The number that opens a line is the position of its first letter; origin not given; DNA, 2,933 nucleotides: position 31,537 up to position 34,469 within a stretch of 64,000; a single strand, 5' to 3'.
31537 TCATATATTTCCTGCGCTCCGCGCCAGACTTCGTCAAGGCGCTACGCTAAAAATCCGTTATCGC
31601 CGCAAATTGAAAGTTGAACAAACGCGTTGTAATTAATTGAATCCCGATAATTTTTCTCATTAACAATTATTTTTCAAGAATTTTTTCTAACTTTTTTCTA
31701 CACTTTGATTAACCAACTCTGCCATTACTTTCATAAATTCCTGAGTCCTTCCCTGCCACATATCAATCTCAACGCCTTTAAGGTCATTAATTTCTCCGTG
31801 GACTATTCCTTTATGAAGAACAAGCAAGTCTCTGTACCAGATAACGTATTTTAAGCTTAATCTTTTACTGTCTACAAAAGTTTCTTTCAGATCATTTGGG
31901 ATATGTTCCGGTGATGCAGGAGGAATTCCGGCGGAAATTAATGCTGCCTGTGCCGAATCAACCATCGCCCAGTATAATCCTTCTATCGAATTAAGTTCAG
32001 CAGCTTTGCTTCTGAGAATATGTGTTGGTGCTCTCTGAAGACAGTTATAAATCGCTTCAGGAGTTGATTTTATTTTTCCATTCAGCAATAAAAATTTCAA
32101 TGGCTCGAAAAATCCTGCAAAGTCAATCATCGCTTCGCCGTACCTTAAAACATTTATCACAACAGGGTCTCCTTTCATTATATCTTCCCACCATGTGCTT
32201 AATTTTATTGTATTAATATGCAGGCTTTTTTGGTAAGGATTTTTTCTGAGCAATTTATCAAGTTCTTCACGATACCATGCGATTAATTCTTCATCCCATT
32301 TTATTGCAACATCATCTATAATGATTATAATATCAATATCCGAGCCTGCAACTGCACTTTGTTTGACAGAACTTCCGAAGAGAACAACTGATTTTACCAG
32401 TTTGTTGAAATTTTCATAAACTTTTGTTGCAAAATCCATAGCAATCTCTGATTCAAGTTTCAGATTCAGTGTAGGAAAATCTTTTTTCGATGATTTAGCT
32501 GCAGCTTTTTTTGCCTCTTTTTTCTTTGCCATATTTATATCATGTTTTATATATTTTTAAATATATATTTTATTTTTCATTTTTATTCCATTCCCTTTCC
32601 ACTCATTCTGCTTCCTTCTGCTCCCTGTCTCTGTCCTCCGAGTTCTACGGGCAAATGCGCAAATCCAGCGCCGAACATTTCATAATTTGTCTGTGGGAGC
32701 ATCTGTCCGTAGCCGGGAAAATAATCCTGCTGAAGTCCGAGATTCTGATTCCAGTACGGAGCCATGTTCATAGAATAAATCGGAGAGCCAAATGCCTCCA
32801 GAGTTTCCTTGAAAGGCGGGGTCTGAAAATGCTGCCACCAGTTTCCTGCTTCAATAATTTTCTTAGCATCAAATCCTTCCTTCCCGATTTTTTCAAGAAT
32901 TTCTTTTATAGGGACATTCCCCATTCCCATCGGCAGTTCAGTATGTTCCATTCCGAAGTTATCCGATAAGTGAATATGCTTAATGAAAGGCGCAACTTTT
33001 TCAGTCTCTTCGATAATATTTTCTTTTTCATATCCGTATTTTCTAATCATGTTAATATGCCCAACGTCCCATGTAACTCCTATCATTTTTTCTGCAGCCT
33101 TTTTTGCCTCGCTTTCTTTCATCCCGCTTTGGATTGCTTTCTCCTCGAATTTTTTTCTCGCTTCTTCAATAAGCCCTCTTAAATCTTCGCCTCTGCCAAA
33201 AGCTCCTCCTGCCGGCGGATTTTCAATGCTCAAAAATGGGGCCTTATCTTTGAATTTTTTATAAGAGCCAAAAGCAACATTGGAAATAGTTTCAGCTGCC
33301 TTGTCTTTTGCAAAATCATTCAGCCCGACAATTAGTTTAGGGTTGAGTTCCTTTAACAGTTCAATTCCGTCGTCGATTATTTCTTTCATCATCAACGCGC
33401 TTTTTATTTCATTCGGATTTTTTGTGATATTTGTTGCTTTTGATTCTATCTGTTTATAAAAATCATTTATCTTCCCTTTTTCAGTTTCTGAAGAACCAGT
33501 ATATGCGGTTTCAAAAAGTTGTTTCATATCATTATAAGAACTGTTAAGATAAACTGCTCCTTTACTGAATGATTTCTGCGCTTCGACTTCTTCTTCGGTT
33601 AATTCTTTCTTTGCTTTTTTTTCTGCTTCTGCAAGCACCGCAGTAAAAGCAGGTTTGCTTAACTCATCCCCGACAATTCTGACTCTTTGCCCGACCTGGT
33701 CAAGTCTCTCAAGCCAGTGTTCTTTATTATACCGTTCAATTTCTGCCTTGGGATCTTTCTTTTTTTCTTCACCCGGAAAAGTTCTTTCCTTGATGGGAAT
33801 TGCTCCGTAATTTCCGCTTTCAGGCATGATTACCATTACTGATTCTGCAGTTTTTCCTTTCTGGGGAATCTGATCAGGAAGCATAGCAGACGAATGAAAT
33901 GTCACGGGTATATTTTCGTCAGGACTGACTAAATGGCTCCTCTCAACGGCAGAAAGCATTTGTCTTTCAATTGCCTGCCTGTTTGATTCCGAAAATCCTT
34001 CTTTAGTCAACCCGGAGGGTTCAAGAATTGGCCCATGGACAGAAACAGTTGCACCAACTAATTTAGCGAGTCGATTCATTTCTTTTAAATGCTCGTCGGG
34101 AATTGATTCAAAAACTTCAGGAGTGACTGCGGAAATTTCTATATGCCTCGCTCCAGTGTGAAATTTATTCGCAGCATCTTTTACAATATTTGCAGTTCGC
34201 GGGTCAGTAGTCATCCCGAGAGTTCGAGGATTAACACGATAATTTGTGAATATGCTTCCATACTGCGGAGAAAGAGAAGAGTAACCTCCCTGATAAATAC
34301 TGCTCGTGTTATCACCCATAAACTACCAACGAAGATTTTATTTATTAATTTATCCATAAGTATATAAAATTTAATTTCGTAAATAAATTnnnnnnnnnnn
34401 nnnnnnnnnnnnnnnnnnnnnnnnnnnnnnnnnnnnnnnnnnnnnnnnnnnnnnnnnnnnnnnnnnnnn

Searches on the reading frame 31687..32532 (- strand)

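Call 13: search_protein_families(library=pfam, proteins=[window:31687-32532:-])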
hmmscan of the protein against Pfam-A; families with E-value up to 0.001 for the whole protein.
window:31687-32532:- (281 aa): 2 families
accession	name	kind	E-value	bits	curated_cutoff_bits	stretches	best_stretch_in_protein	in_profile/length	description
PF01909.29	NTP_transf_2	-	1.3e-07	32.3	21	1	38-97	8-67/93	Nucleotidyltransferase domain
PF18765.7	Polbeta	-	5.5e-07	30.1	26.9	1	43-92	10-57/93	Polymerase beta, Nucleotidyltransferase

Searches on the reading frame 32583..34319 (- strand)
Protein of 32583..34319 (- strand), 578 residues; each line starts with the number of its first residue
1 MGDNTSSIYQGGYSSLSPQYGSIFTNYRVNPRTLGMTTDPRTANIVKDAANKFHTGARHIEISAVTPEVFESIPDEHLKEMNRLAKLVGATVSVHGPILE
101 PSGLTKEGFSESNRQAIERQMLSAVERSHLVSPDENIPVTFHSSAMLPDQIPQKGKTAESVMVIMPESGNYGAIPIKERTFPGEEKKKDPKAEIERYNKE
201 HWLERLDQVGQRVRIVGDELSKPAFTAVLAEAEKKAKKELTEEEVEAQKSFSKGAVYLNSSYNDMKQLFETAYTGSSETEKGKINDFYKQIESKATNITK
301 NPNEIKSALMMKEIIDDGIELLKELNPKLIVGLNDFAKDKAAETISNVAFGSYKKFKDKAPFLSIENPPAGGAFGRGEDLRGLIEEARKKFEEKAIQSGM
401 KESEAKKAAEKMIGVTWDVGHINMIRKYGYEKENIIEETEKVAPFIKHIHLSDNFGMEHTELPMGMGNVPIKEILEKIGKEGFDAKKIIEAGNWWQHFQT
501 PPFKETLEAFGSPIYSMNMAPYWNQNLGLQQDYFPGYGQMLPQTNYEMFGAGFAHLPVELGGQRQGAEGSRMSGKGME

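Call 64: search_protein_families(library=ncbifam, proteins=[window:32583-34319:-], max_evalue=0.01)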
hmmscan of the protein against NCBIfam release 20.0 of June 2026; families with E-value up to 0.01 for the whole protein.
window:32583-34319:- (578 aa): 1 family
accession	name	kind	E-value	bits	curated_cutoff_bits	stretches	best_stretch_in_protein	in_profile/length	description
NF007360.0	PRK09856.1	equivalog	0.0017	18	305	1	431-490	188-247/276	fructoselysine 3-epimerase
